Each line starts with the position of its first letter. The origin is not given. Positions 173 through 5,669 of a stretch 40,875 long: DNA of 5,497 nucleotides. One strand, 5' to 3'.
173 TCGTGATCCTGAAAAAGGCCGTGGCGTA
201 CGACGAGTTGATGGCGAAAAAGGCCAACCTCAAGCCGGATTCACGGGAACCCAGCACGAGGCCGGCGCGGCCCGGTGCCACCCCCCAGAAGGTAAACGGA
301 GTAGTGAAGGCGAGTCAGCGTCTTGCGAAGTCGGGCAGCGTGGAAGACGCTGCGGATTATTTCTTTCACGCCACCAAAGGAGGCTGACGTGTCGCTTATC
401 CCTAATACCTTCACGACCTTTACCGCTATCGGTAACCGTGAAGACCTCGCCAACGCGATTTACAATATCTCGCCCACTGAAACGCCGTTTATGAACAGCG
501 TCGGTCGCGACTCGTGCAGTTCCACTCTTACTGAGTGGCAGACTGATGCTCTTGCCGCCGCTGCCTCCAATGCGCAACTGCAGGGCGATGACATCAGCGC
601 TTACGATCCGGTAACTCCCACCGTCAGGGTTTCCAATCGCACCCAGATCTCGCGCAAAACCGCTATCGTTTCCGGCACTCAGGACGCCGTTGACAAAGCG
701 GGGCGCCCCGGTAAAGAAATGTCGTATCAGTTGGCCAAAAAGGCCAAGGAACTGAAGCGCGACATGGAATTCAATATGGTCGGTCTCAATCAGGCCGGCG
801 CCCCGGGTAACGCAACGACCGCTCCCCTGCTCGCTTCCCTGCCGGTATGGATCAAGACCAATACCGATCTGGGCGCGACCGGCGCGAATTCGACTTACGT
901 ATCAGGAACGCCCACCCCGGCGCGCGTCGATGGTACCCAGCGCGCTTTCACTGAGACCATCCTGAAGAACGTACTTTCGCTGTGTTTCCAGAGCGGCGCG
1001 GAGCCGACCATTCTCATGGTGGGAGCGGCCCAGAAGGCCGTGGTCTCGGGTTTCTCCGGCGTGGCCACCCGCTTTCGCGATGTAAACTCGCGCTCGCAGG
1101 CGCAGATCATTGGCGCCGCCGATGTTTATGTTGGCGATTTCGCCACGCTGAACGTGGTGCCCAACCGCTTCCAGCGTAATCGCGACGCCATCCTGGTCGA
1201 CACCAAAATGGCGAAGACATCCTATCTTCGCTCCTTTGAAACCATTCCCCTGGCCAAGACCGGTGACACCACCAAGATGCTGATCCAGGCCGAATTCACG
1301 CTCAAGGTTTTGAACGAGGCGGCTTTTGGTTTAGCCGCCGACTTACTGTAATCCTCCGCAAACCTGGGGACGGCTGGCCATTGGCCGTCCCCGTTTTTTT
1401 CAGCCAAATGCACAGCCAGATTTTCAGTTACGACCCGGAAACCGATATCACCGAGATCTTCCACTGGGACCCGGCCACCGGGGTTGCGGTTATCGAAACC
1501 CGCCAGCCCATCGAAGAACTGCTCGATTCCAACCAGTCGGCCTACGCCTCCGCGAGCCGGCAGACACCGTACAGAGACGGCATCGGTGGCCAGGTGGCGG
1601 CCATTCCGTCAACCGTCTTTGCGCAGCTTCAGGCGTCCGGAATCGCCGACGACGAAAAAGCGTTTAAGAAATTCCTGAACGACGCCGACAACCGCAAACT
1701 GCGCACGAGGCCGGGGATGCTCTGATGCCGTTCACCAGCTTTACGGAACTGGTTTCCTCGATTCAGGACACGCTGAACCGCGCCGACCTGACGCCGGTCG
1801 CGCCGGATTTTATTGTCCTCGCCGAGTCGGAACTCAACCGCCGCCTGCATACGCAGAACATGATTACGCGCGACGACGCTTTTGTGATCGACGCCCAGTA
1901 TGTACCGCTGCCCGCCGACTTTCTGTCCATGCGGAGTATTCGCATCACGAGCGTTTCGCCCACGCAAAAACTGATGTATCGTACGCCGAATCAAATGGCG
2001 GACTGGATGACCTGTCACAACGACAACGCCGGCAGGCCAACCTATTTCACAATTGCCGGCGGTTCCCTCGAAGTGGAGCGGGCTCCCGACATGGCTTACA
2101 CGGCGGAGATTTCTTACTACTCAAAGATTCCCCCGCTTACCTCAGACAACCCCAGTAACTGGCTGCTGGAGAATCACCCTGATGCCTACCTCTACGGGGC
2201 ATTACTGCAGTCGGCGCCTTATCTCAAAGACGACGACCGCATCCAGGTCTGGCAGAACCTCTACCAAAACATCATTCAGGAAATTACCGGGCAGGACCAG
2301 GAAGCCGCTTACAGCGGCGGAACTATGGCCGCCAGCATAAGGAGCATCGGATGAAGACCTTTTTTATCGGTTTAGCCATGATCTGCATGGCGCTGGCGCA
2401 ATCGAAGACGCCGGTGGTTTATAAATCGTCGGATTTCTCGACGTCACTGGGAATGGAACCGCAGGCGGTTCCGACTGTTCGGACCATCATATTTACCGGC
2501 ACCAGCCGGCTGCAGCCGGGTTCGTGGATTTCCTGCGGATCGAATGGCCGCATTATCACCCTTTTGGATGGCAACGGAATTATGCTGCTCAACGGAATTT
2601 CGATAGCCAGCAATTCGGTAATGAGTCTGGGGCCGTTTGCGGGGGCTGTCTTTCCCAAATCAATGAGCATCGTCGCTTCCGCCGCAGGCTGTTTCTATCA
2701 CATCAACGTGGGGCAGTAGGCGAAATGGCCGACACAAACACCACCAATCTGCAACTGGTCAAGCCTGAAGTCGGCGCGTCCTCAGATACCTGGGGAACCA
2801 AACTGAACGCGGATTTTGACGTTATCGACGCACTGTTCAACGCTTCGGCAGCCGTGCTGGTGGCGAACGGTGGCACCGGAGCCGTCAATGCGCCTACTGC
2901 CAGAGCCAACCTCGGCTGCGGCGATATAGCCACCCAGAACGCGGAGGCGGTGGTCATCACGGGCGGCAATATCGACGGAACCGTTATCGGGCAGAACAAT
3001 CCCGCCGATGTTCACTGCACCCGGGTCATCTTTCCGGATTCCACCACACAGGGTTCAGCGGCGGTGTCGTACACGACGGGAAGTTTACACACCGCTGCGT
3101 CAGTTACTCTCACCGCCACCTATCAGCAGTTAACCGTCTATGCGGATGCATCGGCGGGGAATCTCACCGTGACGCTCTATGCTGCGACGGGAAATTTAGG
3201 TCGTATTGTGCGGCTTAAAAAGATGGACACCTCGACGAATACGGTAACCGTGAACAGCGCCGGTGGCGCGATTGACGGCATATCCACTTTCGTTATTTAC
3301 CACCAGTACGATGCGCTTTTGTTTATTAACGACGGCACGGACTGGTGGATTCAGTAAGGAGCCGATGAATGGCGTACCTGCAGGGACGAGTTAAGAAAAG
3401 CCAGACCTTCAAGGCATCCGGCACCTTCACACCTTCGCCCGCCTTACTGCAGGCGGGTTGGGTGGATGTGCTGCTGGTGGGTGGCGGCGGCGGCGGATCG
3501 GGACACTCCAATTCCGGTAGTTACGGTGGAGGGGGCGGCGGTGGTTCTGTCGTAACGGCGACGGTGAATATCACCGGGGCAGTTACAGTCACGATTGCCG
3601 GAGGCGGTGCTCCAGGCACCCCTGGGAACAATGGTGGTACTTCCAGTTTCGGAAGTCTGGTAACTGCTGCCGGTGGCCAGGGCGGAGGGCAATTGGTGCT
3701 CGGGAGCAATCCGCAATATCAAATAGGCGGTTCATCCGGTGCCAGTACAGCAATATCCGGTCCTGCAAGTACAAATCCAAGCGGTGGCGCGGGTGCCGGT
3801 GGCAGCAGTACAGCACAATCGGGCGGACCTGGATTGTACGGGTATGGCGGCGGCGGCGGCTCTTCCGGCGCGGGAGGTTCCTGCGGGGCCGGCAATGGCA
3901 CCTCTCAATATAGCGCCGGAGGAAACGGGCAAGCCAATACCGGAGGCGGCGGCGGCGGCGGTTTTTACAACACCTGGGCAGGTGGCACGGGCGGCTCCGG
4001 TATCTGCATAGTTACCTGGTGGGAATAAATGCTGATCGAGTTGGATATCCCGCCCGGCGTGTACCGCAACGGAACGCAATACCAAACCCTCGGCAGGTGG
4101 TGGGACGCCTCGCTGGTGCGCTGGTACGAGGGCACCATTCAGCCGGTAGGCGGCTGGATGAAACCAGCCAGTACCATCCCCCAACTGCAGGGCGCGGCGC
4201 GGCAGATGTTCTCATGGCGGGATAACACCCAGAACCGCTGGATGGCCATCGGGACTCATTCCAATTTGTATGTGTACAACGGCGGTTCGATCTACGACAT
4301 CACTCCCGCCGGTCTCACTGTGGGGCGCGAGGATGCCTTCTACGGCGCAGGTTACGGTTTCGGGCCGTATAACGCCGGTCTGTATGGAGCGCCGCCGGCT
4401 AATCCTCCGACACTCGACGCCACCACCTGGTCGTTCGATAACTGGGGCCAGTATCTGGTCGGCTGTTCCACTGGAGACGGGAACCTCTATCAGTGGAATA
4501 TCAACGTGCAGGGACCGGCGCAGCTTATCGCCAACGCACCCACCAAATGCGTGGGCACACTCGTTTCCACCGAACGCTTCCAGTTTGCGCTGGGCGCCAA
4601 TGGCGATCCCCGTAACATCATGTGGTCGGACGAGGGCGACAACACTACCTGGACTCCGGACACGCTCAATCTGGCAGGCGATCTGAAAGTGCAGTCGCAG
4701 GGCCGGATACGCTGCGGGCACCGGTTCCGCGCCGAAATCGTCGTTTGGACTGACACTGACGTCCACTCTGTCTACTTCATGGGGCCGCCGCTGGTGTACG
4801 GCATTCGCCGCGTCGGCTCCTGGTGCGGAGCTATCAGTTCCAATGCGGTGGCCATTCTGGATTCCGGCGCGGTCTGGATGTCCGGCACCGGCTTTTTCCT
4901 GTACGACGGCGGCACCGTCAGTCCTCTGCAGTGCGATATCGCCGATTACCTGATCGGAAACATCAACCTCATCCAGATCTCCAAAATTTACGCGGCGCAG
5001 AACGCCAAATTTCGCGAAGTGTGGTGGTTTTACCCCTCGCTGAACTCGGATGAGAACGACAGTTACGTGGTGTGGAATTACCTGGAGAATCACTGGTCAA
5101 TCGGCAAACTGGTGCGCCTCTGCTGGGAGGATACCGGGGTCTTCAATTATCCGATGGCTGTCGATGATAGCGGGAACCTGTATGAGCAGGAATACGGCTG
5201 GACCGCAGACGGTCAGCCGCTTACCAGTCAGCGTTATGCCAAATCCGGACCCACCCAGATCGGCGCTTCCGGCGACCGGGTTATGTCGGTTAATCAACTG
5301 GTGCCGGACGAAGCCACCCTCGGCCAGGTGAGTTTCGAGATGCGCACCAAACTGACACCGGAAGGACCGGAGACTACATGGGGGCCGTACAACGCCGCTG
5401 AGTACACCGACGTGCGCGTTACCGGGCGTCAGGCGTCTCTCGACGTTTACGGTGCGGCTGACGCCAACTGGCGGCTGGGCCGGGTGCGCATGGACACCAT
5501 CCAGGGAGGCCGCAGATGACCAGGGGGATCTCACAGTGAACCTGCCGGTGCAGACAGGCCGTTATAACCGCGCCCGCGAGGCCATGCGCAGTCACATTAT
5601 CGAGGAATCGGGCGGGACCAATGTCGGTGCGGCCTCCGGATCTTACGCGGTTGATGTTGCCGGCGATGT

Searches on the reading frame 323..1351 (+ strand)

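Call 11: search_protein_families(library=phrogs, proteins=[window:323-1351:+], max_evalue=0.001)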
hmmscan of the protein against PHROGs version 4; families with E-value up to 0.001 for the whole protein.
window:323-1351:+ (342 aa): 1 family
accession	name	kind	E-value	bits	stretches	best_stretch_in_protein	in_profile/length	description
phrog_1328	-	head and packaging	5.7e-92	310.7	1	27-341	9-306/583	major head protein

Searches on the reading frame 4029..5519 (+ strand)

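Call 11: search_protein_families(library=phrogs, proteins=[window:4029-5519:+], max_evalue=0.001)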
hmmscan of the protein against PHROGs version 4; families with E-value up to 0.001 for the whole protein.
window:4029-5519:+ (496 aa): 1 family
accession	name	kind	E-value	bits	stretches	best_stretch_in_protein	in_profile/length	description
phrog_3287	-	head and packaging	2.1e-74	252.3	1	2-496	5-524/524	virion structural protein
